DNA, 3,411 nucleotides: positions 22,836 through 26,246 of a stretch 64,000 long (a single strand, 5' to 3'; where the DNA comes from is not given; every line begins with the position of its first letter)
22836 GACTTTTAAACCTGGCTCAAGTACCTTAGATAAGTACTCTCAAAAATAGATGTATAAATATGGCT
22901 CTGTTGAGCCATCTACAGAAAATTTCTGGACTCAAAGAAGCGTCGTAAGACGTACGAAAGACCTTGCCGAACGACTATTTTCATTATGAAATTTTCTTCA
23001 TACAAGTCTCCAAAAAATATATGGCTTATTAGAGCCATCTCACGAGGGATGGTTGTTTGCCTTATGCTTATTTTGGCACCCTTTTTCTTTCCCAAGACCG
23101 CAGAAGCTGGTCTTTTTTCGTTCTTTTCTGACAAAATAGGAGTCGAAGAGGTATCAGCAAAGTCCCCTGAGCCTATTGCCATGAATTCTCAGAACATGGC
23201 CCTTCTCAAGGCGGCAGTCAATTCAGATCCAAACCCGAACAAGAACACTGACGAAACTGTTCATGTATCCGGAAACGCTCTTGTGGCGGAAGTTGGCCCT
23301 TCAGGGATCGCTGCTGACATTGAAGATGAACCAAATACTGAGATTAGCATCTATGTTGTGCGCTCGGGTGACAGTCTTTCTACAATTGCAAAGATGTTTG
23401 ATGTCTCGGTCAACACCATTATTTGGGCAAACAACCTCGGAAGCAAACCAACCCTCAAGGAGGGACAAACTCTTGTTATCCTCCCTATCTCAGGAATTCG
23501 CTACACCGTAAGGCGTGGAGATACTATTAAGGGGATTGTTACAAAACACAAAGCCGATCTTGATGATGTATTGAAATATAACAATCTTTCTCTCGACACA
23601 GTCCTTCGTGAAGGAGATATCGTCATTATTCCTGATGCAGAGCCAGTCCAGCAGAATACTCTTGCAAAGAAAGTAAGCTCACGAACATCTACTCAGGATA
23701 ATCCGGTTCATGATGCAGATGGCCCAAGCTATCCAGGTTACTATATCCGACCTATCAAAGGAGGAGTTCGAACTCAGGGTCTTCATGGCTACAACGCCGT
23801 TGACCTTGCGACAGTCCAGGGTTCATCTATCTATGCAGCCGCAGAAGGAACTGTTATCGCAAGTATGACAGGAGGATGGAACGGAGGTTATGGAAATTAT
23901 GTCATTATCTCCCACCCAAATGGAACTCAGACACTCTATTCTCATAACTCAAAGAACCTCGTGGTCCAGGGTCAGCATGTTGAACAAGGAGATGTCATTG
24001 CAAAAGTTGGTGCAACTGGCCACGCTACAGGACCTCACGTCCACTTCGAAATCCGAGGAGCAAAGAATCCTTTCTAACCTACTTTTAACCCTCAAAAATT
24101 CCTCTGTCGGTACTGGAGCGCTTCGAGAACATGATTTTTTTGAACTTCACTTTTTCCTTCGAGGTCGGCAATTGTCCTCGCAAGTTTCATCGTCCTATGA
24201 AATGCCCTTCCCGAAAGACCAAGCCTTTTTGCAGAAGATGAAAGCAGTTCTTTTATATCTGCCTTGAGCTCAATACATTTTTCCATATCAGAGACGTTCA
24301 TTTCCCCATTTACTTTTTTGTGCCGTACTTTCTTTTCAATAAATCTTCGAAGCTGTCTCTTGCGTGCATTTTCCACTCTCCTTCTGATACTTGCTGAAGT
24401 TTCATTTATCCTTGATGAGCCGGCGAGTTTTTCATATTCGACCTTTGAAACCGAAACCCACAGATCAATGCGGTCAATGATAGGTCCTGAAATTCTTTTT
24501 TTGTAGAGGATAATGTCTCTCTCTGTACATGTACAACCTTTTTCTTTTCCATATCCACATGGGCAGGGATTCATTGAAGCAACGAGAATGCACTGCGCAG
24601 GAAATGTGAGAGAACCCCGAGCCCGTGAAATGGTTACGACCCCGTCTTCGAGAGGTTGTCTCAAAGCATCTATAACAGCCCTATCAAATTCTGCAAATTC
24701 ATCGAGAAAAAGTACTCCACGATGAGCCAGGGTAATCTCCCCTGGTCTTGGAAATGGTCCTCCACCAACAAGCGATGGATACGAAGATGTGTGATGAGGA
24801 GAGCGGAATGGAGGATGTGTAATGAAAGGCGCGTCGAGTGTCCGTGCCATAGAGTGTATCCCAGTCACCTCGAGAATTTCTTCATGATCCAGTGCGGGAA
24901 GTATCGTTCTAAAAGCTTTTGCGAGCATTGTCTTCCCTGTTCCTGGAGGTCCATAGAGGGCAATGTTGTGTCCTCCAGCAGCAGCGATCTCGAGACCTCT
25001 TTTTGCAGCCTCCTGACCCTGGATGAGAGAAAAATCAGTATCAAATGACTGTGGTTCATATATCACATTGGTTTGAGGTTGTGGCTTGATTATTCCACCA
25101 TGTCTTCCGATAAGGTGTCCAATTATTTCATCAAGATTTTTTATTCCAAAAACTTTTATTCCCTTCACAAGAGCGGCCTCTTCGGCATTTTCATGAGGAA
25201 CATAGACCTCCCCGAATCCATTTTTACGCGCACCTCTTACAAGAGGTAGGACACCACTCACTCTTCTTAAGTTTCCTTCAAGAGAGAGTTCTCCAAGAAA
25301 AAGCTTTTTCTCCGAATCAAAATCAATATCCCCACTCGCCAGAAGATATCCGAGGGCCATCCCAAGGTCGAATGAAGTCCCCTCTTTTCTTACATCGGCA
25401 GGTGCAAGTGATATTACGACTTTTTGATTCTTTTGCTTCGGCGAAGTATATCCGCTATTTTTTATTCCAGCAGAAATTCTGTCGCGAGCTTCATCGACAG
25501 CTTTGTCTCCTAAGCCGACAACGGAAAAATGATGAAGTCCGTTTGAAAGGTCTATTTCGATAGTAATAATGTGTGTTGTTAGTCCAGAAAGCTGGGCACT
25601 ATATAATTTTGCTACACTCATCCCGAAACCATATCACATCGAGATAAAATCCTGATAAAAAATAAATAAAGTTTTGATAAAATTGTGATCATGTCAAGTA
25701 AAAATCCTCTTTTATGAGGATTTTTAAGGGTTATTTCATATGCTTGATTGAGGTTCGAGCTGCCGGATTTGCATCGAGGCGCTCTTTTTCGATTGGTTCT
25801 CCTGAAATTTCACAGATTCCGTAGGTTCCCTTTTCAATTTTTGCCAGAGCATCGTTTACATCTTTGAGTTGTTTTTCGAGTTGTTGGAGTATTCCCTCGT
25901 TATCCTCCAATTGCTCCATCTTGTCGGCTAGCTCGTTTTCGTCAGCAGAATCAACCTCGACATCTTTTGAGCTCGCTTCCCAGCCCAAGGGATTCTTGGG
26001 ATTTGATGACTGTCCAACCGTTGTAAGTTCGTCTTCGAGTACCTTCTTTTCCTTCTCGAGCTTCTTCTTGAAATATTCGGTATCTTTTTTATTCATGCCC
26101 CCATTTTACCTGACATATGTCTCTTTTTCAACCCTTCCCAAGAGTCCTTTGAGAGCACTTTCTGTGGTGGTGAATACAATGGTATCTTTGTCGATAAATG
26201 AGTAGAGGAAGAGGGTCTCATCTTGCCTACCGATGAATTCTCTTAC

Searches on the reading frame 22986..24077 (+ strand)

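Call 8: search_protein_families(library=pfam, proteins=[window:22986-24077:+])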
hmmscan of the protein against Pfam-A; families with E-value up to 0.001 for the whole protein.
window:22986-24077:+ (363 aa): 4 families
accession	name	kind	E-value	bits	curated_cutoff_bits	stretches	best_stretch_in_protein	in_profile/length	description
PF01551.29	Peptidase_M23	-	1.2e-28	99.6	28.7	1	270-361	4-92/96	Peptidase family M23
PF01476.26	LysM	-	2.1e-20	72.8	20.9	2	123-165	1-42/43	LysM domain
PF23473.1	LysM3_LYK4_5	-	2e-11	44.2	29.3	1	123-153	5-35/48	LYK4/5 LysM3 domain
PF23446.1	LysM1_NFP_LYK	-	2.4e-06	28.8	36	0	129-168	16-55/60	NFP/LYK LysM1 domain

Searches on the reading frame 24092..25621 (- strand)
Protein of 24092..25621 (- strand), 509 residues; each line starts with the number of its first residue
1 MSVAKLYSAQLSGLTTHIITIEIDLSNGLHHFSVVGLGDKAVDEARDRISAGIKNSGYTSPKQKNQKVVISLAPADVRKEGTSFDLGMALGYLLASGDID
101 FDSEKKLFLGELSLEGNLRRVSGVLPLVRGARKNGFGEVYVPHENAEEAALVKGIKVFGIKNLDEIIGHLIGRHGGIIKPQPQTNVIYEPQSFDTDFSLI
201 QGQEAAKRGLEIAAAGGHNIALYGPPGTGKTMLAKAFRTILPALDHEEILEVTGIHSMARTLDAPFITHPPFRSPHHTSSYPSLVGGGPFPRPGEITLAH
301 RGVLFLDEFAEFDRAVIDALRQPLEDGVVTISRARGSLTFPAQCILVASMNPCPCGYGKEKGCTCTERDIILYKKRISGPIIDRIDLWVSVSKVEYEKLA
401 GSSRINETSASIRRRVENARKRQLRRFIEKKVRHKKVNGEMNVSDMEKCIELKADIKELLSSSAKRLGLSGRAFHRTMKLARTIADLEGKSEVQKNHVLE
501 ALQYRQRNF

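Call 8: search_protein_families(library=pfam, proteins=[window:24092-25621:-])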
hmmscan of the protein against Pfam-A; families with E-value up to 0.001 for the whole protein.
window:24092-25621:- (509 aa): 11 families
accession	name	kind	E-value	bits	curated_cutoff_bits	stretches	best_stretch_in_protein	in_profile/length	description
PF01078.27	Mg_chelatase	-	3.2e-85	285.2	20.3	1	196-398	1-206/207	Magnesium chelatase, subunit ChlI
PF13541.12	ChlI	-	2e-36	125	27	1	21-145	1-121/121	Subunit ChlI of Mg-chelatase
PF13335.12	Mg_chelatase_C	-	1.4e-27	96.5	26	1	407-505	2-94/94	Magnesium chelatase, subunit ChlI C-terminal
PF00493.29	MCM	-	2.3e-09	37.1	23.3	1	293-389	114-202/224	MCM P-loop domain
PF07728.20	AAA_5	-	2e-08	34.8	22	0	301-356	67-126/139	AAA domain (dynein-related subfamily)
PF00004.35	AAA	-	9.6e-05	23.3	21.2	1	221-239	2-20/131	ATPase family associated with various cellular activities (AAA)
PF05362.19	Lon_C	-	0.00016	21.8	21.1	1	18-170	42-202/205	Lon protease (S16) C-terminal proteolytic domain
PF00158.32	Sigma54_activat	-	0.00033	20.8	20.2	0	292-329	85-122/168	Sigma-54 interaction domain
PF13191.12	AAA_16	-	0.00038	21.4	32.6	0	213-241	19-48/167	AAA ATPase domain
PF13401.12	AAA_22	-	0.00051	20.8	27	0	219-253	7-40/130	AAA domain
PF05496.18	RuvB_N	-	0.00061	20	27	0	219-236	35-52/159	Holliday junction DNA helicase RuvB P-loop domain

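Call 24: find_encoding_contigs(protein=window:24092-25621:-, flank=2000, max_places=6)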
Protein window:24092-25621:- (509 aa): 1 contig read that carries it; 1 place shown.
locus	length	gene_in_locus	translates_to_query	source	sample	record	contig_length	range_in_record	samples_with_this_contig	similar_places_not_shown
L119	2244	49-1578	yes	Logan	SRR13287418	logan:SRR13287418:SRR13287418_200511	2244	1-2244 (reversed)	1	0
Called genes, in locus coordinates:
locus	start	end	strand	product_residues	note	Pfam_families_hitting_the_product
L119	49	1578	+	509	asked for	PF13541:ChlI, PF01078:Mg_chelatase, PF07728:AAA_5 (faint), PF00493:MCM (weak), PF13335:Mg_chelatase_C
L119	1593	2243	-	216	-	?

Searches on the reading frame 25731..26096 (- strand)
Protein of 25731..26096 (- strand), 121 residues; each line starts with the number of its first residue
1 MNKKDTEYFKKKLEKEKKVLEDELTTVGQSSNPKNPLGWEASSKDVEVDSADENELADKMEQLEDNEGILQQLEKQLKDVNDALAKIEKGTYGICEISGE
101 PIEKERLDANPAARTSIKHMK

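Call 8: search_protein_families(library=pfam, proteins=[window:25731-26096:-])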
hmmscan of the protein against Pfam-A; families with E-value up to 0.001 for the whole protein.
window:25731-26096:- (121 aa): 1 family
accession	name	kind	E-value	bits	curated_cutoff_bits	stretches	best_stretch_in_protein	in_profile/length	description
PF01258.23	zf-dskA_traR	-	3.7e-07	30.5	24.9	1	90-116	1-27/36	Prokaryotic dksA/traR C4-type zinc finger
